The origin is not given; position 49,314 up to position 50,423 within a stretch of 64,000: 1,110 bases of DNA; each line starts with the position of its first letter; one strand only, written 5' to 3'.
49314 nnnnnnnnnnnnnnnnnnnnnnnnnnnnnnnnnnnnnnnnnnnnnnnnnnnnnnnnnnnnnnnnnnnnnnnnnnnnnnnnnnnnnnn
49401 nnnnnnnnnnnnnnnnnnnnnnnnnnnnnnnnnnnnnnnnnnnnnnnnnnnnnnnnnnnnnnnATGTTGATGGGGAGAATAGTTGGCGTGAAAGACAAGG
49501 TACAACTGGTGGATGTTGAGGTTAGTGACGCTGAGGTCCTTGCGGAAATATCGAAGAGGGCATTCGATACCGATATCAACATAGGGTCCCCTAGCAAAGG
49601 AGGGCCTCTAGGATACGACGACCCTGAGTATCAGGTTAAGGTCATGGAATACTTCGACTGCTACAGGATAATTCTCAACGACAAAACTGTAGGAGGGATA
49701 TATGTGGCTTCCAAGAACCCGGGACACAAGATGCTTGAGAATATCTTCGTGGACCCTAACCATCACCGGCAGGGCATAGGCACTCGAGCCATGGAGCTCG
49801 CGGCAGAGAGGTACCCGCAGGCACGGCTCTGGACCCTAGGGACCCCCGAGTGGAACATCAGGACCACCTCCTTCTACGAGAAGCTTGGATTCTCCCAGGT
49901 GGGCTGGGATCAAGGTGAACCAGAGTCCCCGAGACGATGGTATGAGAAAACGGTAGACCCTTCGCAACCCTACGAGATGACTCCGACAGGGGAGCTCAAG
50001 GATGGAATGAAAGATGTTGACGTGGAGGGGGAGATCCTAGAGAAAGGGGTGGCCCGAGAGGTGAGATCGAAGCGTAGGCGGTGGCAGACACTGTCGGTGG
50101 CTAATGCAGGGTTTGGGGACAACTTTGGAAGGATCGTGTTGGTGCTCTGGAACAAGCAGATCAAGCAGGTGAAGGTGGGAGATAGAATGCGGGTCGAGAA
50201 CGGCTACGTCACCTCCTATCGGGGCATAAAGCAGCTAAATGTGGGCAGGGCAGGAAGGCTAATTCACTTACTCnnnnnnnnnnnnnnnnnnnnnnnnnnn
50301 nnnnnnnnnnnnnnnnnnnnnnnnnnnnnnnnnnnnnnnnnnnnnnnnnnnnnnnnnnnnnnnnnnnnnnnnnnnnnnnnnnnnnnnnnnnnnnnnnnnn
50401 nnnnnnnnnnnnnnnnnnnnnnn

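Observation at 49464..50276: GNAT acetyltransferase fused to a single SSB-type OB fold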

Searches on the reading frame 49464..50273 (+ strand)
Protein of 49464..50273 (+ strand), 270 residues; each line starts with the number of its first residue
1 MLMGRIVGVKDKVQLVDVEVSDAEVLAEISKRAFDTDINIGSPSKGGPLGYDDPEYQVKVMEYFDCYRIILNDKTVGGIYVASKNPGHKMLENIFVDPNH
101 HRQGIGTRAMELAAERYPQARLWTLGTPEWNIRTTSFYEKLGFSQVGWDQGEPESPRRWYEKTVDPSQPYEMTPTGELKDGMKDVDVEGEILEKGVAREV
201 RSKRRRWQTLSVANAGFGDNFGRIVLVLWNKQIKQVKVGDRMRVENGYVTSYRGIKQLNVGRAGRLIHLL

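Call 3: search_protein_families(library=pfam, proteins=[window:49464-50273:+], max_evalue=1)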
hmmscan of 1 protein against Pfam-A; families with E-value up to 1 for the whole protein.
window:49464-50273:+ (270 aa): 6 families
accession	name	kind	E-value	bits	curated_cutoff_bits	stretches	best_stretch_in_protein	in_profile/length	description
PF00583.31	Acetyltransf_1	-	1.7e-12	48.1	20.7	1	69-143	38-116/116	Acetyltransferase (GNAT) family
PF13508.13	Acetyltransf_7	-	3.1e-11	43.9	27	1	70-144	9-83/84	Acetyltransferase (GNAT) domain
PF13673.13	Acetyltransf_10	-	3.1e-07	30.8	23.6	1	72-148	39-112/128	Acetyltransferase (GNAT) domain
PF21473.3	Ssb-like_OB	-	4.9e-07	30.3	24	1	198-266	27-95/97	Single-stranded DNA binding protein Ssb-like, OB fold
PF01336.31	tRNA_anti-codon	-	0.0012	19.2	27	1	212-260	17-69/75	OB-fold nucleic acid binding domain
PF08445.16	FR47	-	0.032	14.6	22.1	1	90-145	23-79/86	FR47-like protein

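Call 4: search_protein_families(library=ncbifam, proteins=[window:49464-50273:+], max_evalue=1)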
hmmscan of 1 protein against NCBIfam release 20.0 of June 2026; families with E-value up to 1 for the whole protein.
window:49464-50273:+ (270 aa): 23 families
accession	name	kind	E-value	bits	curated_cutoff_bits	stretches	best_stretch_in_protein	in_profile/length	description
NF005050.0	PRK06461.1-4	equivalog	2.5e-17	63.4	176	1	176-266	9-96/151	single-stranded DNA-binding protein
NF005049.0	PRK06461.1-3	equivalog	1.3e-15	57.8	188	1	177-266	9-96/144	single-stranded DNA-binding protein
NF005051.0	PRK06461.1-5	equivalog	5.4e-13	49.2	235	1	176-263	6-90/146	single-stranded DNA-binding protein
NF005048.0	PRK06461.1-1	equivalog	2.4e-12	47.4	230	1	175-263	5-90/148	single-stranded DNA-binding protein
NF007807.0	PRK10514.1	equivalog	7.5e-08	32.4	134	1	89-150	71-129/147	acetyltransferase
NF009034.0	PRK12366.1-5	equivalog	4.8e-07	28.5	789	1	176-261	65-151/642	replication factor A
NF005551.0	PRK07211.1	equivalog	1.3e-06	28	575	1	171-265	160-255/485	single-stranded DNA binding protein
NF005554.0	PRK07218.1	equivalog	1.3e-06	27.7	447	1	177-262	167-247/423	Single-stranded DNA binding protein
NF009030.0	PRK12366.1-1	equivalog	1.3e-06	27.2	1147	1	167-268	410-510/796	replication factor A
TIGR01575.1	rimI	equivalog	5.6e-06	26.5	86.4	1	59-147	26-116/132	ribosomal protein S18-alanine N-acetyltransferase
NF012035.0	PRK15491.1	equivalog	7.2e-06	25.5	362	1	176-250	170-245/374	replication factor A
NF006255.0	PRK08402.1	equivalog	1.7e-05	23.9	442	1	176-267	66-160/355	replication factor A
NF007853.0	PRK10562.1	equivalog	4.4e-05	23.7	125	1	89-147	69-124/146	N-acetyltransferase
NF011288.0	PRK14699.1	equivalog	5e-05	22.4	544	1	176-250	170-245/484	replication factor A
NF053587.1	SpmdActasePaiA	equivalog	0.00016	21.5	250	1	91-147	93-151/172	spermidine/spermine N(1)-acetyltransferase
NF007025.1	PRK09491.1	equivalog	0.01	15.8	173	1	90-147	64-123/145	ribosomal protein S18-alanine N-acetyltransferase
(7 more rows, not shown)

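Call 5: search_solved_structures(query=window:49464-50273:+, max_evalue=1, show_alignments=3)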
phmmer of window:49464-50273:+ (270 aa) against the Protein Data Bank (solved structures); distinct sequences matched with E-value up to 1: 32.
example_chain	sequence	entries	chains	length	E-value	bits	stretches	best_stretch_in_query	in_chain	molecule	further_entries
2mna_A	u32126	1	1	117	1.6e-11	47.4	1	175-265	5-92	Single-stranded DNA binding protein (SSB)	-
1o7i_A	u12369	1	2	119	1.7e-11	47.3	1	175-265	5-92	SINGLE STRANDED DNA BINDING PROTEIN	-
7wcg_A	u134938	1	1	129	2.1e-11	47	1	175-265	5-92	Single-stranded DNA binding protein Ssb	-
8osp_A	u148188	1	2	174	0.00056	22.7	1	76-147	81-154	N-acetyltransferase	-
2bei_A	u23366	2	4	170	0.0032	20.2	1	51-146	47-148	Diamine acetyltransferase 2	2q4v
2atr_A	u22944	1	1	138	0.0035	20.1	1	67-144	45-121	acetyltransferase, GNAT family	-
5d8f_A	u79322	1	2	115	0.0094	18.6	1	176-266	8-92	SOSS complex subunit B1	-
5d8e_A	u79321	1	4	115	0.0094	18.6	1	176-266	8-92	SOSS complex subunit B1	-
3pp9_A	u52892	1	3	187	0.012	18.3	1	67-149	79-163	Putative streptothricin acetyltransferase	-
7k09_A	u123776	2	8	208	0.02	17.6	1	90-160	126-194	Puromycin N-acetyltransferase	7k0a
5isv_A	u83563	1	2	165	0.021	17.5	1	90-146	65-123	Ribosomal-protein-alanine acetyltransferase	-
9mgt_A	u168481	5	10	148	0.021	17.5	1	18-146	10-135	Aminoglycoside N-acetyltransferase AAC(3)-XI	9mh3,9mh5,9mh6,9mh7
1tiq_A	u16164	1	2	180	0.027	17.2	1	91-148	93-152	Protease synthase and sporulation negative regulatory protein PAI 1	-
8rbz_B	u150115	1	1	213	0.038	16.7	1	176-266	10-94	SOSS complex subunit B1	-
4owt_B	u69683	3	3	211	0.041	16.6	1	177-266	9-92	SOSS complex subunit B1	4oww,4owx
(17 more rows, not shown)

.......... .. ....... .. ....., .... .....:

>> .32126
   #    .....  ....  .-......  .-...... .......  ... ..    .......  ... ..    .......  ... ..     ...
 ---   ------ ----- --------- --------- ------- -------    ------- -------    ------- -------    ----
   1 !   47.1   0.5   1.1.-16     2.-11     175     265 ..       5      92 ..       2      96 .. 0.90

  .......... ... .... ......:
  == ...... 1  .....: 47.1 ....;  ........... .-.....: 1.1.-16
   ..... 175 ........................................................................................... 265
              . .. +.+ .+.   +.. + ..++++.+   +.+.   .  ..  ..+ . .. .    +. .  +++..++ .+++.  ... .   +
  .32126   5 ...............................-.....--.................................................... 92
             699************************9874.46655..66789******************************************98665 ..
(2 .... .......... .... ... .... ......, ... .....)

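Call 6: find_homologous_proteins(query=window:49464-50273:+)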
Query window:49464-50273:+ (270 aa): 232 proteins with E <= 0.001 among 1125 candidates; the best 120 are listed.
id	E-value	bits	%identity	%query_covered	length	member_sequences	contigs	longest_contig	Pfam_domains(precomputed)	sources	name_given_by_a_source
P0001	1.5e-176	603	97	100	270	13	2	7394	PF13673.14,PF13508.14,PF21473.5,PF00583.32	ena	-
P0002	2.8e-144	498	80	97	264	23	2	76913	PF13673.14,PF13508.14,PF21473.5,PF01336.32,PF00583.32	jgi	jgi:GNAT superfamily N-acetyltransferase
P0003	2.5e-143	495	78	98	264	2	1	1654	PF13673.14,PF13508.14,PF21473.5,PF00583.32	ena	-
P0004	2.6e-143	494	77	98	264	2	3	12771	PF13673.14,PF13508.14,PF21473.5,PF01336.32,PF00583.32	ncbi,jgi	jgi:GNAT superfamily N-acetyltransferase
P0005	5.4e-143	493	77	98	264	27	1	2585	PF13673.14,PF13508.14,PF21473.5,PF01336.32,PF00583.32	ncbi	-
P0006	1.3e-140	486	77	98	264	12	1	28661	PF13673.14,PF13508.14,PF21473.5,PF00583.32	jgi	-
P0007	3.3e-140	484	77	98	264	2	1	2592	PF13673.14,PF13508.14,PF21473.5,PF00583.32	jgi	jgi:GNAT superfamily N-acetyltransferase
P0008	5.4e-140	484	76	98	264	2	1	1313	PF13673.14,PF13508.14,PF21473.5,PF00583.32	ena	-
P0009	5.8e-140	483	77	98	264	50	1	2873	PF13673.14,PF13508.14,PF21473.5,PF00583.32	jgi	jgi:GNAT superfamily N-acetyltransferase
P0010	2.6e-139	481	75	98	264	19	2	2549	PF13673.14,PF13508.14,PF21473.5,PF01336.32,PF00583.32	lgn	-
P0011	3.0e-139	481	76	98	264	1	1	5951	PF13673.14,PF13508.14,PF21473.5,PF01336.32,PF00583.32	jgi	jgi:GNAT superfamily N-acetyltransferase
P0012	3.5e-137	474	75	98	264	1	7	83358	PF13673.14,PF13508.14,PF21473.5,PF00583.32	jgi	-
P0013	1.9e-136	472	74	97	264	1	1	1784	PF13673.14,PF13508.14,PF21473.5,PF01336.32,PF00583.32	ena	-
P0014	9.3e-132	457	72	98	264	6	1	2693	PF13673.14,PF13508.14,PF21473.5,PF00583.32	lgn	-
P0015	9.0e-117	407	68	92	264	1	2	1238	PF13508.14,PF21473.5,PF01336.32,PF00583.32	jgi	jgi:GNAT superfamily N-acetyltransferase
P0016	1.3e-116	407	66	98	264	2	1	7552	PF13508.14,PF21473.5,PF01336.32,PF00583.32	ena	-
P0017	1.8e-116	406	68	92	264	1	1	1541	PF13508.14,PF21473.5,PF00583.32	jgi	jgi:ribosomal protein S18 acetylase RimI-like enzyme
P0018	2.9e-116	406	67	92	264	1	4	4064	PF13508.14,PF21473.5,PF00583.32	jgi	jgi:GNAT superfamily N-acetyltransferase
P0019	1.2e-115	404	65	98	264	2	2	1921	PF13508.14,PF21473.5,PF01336.32,PF00583.32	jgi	jgi:GNAT superfamily N-acetyltransferase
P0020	1.4e-115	404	67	92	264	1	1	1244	PF13508.14,PF21473.5,PF00583.32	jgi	jgi:GNAT superfamily N-acetyltransferase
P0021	1.5e-115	403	67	96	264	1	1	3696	PF13673.14,PF13508.14,PF21473.5,PF00583.32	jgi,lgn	jgi:GNAT superfamily N-acetyltransferase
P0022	4.0e-115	402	67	91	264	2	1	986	PF13508.14,PF21473.5,PF00583.32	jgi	jgi:GNAT superfamily N-acetyltransferase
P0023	6.2e-115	401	66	98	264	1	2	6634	PF13508.14,PF21473.5,PF00583.32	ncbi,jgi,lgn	ncbi:MAG: GNAT family N-acetyltransferase [Candidatus Bathyarchaeota archaeon]|jgi:GNAT superfamily 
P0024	4.5e-114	399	64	98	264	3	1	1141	PF13508.14,PF21473.5,PF00583.32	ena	-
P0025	5.2e-114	398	65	98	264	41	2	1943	PF13508.14,PF21473.5,PF01336.32,PF00583.32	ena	-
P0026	2.9e-113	396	63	98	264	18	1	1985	PF13508.14,PF21473.5,PF01336.32,PF00583.32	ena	-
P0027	3.1e-113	396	64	98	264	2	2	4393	PF13508.14,PF21473.5,PF00583.32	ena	-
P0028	4.1e-113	395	65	98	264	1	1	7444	PF13673.14,PF13508.14,PF21473.5,PF01336.32,PF00583.32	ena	-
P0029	5.4e-113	395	65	98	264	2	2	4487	PF13673.14,PF13508.14,PF21473.5,PF00583.32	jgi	jgi:GNAT superfamily N-acetyltransferase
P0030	2.0e-112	393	67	92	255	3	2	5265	PF13508.14,PF21473.5,PF00583.32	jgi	jgi:GNAT superfamily N-acetyltransferase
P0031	1.0e-110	388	64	97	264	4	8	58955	PF13673.14,PF13508.14,PF21473.5,PF01336.32,PF00583.32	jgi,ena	-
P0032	8.1e-110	385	64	98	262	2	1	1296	PF13508.14,PF21473.5,PF01336.32,PF00583.32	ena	-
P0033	1.8e-109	384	65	96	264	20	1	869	PF13673.14,PF13508.14,PF21473.5,PF00583.32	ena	-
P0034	3.4e-109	383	65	96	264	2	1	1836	PF13673.14,PF13508.14,PF21473.5,PF00583.32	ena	-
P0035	6.5e-109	382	64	98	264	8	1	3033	PF13673.14,PF13508.14,PF21473.5,PF00583.32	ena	-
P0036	2.0e-108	380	63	96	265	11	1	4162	PF13508.14,PF21473.5,PF00583.32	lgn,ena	-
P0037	2.6e-107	376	63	97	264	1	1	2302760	PF13508.14,PF21473.5,PF01336.32,PF00583.32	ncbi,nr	ncbi:MAG: GNAT family N-acetyltransferase [Candidatus Bathyarchaeota archaeon]|nr:MAG: GNAT family N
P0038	3.0e-107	376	62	97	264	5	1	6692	PF13508.14,PF21473.5,PF00583.32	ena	-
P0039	3.3e-106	373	81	73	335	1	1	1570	PF13673.14,PF13508.14,PF21473.5,PF00583.32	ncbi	-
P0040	3.4e-106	373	61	97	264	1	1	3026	PF13673.14,PF13508.14,PF21473.5,PF00583.32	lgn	-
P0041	8.0e-106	372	62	97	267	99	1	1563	PF13673.14,PF13508.14,PF21473.5,PF01336.32,PF00583.32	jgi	jgi:GNAT superfamily N-acetyltransferase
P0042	2.0e-105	370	62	97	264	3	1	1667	PF13673.14,PF13508.14,PF21473.5,PF01336.32,PF00583.32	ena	-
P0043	3.2e-105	370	62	95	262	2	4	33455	PF13508.14,PF21473.5,PF01336.32,PF00583.32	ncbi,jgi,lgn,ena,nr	ncbi:MAG TPA: GNAT family N-acetyltransferase [Patescibacteria group bacterium]|nr:GNAT family N-ace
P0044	2.9e-104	366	63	98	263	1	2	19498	PF13673.14,PF13508.14,PF21473.5,PF01336.32,PF00583.32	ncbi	-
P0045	2.2e-103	364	62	98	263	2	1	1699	PF13673.14,PF13508.14,PF21473.5,PF01336.32,PF00583.32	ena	-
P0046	5.6e-103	362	66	86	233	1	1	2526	PF13508.14,PF21473.5,PF01336.32,PF00583.32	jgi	jgi:GNAT superfamily N-acetyltransferase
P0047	8.8e-103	362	59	98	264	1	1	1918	PF13673.14,PF13508.14,PF21473.5,PF01336.32,PF00583.32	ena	-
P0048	1.8e-102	361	58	98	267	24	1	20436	PF13508.14,PF21473.5,PF00583.32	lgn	-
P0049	3.4e-102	360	62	98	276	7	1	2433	PF13508.14,PF21473.5,PF01336.32,PF00583.32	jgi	-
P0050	6.8e-101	355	61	98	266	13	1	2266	PF13673.14,PF13508.14,PF21473.5,PF01336.32,PF00583.32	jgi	jgi:GNAT superfamily N-acetyltransferase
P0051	1.6e-100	354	57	97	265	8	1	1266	PF13508.14,PF21473.5,PF01336.32,PF00583.32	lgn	-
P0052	2.1e-100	354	60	92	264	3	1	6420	PF13508.14,PF21473.5,PF01336.32,PF00583.32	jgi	jgi:GNAT superfamily N-acetyltransferase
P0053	2.7e-100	353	60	97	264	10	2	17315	PF13673.14,PF13508.14,PF21473.5,PF01336.32,PF00583.32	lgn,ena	-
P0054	2.9e-99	350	60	97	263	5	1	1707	PF13508.14,PF21473.5,PF01336.32,PF00583.32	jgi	jgi:GNAT superfamily N-acetyltransferase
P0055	1.0e-98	348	58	97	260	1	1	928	PF13508.14,PF21473.5,PF00583.32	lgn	-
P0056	1.3e-98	348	59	98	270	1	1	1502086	PF13673.14,PF13508.14,PF21473.5,PF01336.32,PF00583.32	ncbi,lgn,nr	ncbi:MAG: GNAT family N-acetyltransferase [Candidatus Bathyarchaeota archaeon]|nr:MAG: GNAT family N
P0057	5.2e-98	346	60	96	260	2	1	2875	PF13673.14,PF13508.14,PF21473.5,PF01336.32,PF00583.32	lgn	-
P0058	7.2e-98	345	58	97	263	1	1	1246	PF13673.14,PF13508.14,PF21473.5,PF00583.32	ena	-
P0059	6.0e-97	342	56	98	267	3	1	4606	PF13508.14,PF21473.5,PF00583.32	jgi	-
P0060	6.4e-97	342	60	98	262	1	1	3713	PF13673.14,PF13508.14,PF21473.5,PF00583.32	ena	-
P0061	2.0e-96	341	83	67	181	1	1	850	PF13508.14,PF21473.5,PF01336.32,PF00583.32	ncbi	-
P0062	2.2e-96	341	57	97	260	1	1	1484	PF13673.14,PF13508.14,PF21473.5,PF00583.32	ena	-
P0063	2.4e-96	340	57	99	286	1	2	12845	PF13673.14,PF13508.14,PF21473.5,PF00583.32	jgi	jgi:GNAT superfamily N-acetyltransferase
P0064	2.8e-96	340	58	98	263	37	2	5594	PF13673.14,PF13508.14,PF21473.5,PF00583.32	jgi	jgi:GNAT superfamily N-acetyltransferase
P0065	4.7e-96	339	58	97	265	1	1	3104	PF13508.14,PF21473.5,PF00583.32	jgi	jgi:ribosomal protein S18 acetylase RimI-like enzyme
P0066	2.4e-95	337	59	97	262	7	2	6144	PF13673.14,PF13508.14,PF21473.5,PF01336.32,PF00583.32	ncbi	-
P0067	2.8e-95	337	56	99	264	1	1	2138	PF13673.14,PF24903.2,PF13508.14,PF21473.5,PF01336.32,PF00583.32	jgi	jgi:GNAT superfamily N-acetyltransferase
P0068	5.1e-95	336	59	98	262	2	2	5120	PF13673.14,PF13508.14,PF21473.5,PF01336.32,PF00583.32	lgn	-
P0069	3.3e-94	333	57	97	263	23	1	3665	PF13508.14,PF21473.5,PF00583.32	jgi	-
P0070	9.4e-94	332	58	97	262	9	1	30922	PF13508.14,PF21473.5,PF01336.32,PF00583.32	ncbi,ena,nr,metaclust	ncbi:MAG: hypothetical protein AYK19_05645 [Theionarchaea archaeon DG-70-1]|nr:MAG: hypothetical pro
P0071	2.8e-93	330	58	97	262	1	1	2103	PF13673.14,PF13508.14,PF21473.5,PF00583.32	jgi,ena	-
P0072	3.1e-93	330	60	92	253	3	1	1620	PF13673.14,PF13508.14,PF21473.5,PF00583.32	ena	-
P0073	1.1e-92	328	68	78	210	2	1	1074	PF13508.14,PF21473.5,PF00583.32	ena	-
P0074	1.5e-91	325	58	97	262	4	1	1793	PF13673.14,PF13508.14,PF21473.5,PF01336.32,PF00583.32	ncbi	-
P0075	1.6e-91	325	59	92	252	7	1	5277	PF13673.14,PF13508.14,PF21473.5,PF00583.32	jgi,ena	-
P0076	1.9e-91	324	58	96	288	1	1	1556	PF13508.14,PF21473.5,PF01336.32,PF00583.32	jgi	jgi:GNAT superfamily N-acetyltransferase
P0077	2.6e-91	324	57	96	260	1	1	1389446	PF13673.14,PF13508.14,PF21473.5,PF01336.32,PF00583.32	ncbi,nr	ncbi:MAG: GNAT family N-acetyltransferase [Candidatus Heimdallarchaeota archaeon]|nr:MAG: GNAT famil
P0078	2.7e-91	324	58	98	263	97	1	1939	PF13673.14,PF13508.14,PF21473.5,PF00583.32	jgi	jgi:GNAT superfamily N-acetyltransferase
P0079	7.2e-91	322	55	96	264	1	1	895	PF13673.14,PF13508.14,PF21473.5,PF01336.32,PF00583.32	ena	-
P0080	3.5e-90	320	55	98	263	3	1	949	PF13673.14,PF13508.14,PF21473.5,PF01336.32,PF00583.32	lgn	-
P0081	5.6e-89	316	56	97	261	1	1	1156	PF13673.14,PF13508.14,PF21473.5,PF00583.32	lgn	-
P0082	5.7e-89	316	56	96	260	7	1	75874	PF13673.14,PF13508.14,PF21473.5,PF00583.32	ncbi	-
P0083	8.0e-89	316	57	96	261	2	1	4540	PF13508.14,PF21473.5,PF00583.32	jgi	jgi:GNAT superfamily N-acetyltransferase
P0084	1.1e-88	315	59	96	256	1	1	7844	PF13508.14,PF21473.5,PF00583.32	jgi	jgi:GNAT superfamily N-acetyltransferase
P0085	2.5e-88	314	55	96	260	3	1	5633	PF13673.14,PF13508.14,PF21473.5,PF01336.32,PF00583.32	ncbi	ncbi:MAG: GNAT family N-acetyltransferase [Candidatus Hodarchaeota archaeon]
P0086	9.2e-88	312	56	97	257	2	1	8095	PF13508.14,PF21473.5,PF00583.32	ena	-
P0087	1.3e-87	312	56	98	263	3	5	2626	PF13508.14,PF21473.5,PF00583.32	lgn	-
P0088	2.4e-87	311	53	97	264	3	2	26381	PF13508.14,PF21473.5,PF01336.32,PF00583.32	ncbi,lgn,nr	ncbi:MAG: GNAT family N-acetyltransferase [Theionarchaea archaeon]|nr:GNAT family N-acetyltransferas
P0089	2.5e-87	311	56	96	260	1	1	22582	PF13673.14,PF13508.14,PF21473.5,PF01336.32,PF00583.32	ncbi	ncbi:MAG: GNAT family N-acetyltransferase [Candidatus Hodarchaeota archaeon]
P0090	5.8e-87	310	53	98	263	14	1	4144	PF13673.14,PF13508.14,PF21473.5,PF00583.32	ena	-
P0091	7.9e-87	309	57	96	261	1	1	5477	PF13673.14,PF13508.14,PF21473.5,PF01336.32,PF00583.32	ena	-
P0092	8.6e-87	309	57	96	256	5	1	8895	PF13508.14,PF21473.5,PF00583.32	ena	-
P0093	2.0e-86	308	55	96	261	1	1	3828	PF13673.14,PF13508.14,PF01336.32,PF00583.32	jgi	jgi:GNAT superfamily N-acetyltransferase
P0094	2.3e-86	308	57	96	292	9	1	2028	PF13508.14,PF21473.5,PF01336.32,PF00583.32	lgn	-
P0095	2.5e-86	308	56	92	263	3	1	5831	PF13673.14,PF13508.14,PF21473.5,PF01336.32,PF00583.32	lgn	-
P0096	5.6e-86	306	54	96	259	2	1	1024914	PF13508.14,PF21473.5,PF01336.32,PF00583.32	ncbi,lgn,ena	-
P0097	7.5e-86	306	54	99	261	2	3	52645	PF13673.14,PF13508.14,PF01336.32,PF00583.32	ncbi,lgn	-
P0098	1.1e-85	305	53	98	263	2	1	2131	PF13508.14,PF21473.5,PF00583.32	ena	-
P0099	1.1e-85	305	54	96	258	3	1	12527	PF13673.14,PF13508.14,PF21473.5,PF01336.32,PF00583.32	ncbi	ncbi:MAG: GNAT family N-acetyltransferase [Candidatus Hodarchaeota archaeon]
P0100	1.7e-85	305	55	96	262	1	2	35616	PF13508.14,PF21473.5,PF01336.32,PF00583.32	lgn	-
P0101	2.6e-85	304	80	60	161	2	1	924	PF21473.5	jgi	jgi:replication factor A1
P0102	2.8e-85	304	55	97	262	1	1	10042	PF13508.14,PF21473.5,PF01336.32,PF00583.32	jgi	jgi:predicted acetyltransferase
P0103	4.6e-85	303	60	87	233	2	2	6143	PF13508.14,PF00583.32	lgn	-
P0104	5.3e-85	303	54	96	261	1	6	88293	PF13673.14,PF13508.14,PF21473.5,PF01336.32,PF00583.32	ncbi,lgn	ncbi:MAG: GNAT family N-acetyltransferase [Promethearchaeota archaeon]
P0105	1.2e-84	302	56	90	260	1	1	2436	PF13673.14,PF13508.14,PF21473.5,PF01336.32,PF00583.32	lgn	-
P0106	9.0e-84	299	53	96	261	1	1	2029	PF13508.14,PF01336.32,PF00583.32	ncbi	-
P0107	6.2e-83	296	52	96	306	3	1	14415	PF13508.14,PF21473.5,PF01336.32,PF00583.32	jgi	jgi:N-acetylglutamate synthase-like GNAT family acetyltransferase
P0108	7.5e-83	296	55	90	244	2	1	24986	PF13673.14,PF13508.14,PF21473.5,PF01336.32,PF00583.32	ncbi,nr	ncbi:MAG: GNAT family N-acetyltransferase, partial [Theionarchaea archaeon]|nr:GNAT family N-acetylt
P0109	1.4e-81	292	51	97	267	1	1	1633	PF13673.14,PF13508.14,PF21473.5,PF01336.32,PF00583.32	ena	-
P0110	1.8e-81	292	52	95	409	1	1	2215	PF13673.14,PF13302.14,PF13508.14,PF08445.17,PF01336.32,PF14542.13,PF00583.32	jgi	jgi:ribosomal protein S18 acetylase RimI-like enzyme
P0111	1.9e-81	292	53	96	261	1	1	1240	PF13673.14,PF13508.14,PF01336.32,PF00583.32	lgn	-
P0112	4.3e-81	290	51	96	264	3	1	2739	PF13673.14,PF13508.14,PF21473.5,PF01336.32,PF00583.32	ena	-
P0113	9.5e-81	289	50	97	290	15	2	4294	PF13673.14,PF13508.14,PF21473.5,PF00583.32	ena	-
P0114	5.5e-80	287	51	96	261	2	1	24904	PF13673.14,PF13508.14,PF21473.5,PF01336.32,PF00583.32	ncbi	ncbi:MAG: GNAT family N-acetyltransferase [Candidatus Hodarchaeales archaeon]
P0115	6.3e-80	287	71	68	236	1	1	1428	PF13673.14,PF13508.14,PF21473.5,PF00583.32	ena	-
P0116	7.6e-80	286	54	92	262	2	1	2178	PF13673.14,PF13508.14,PF21473.5,PF01336.32,PF00583.32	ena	-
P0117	1.3e-79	286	50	97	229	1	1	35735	PF13508.14,PF21473.5,PF00583.32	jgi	-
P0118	2.3e-79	285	52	96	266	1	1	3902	PF13508.14,PF21473.5,PF01336.32,PF00583.32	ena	-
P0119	2.4e-79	285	51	99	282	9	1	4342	PF13673.14,PF13508.14,PF21473.5,PF00583.32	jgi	-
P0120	3.5e-79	284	51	96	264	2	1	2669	PF13673.14,PF13508.14,PF21473.5,PF00583.32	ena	-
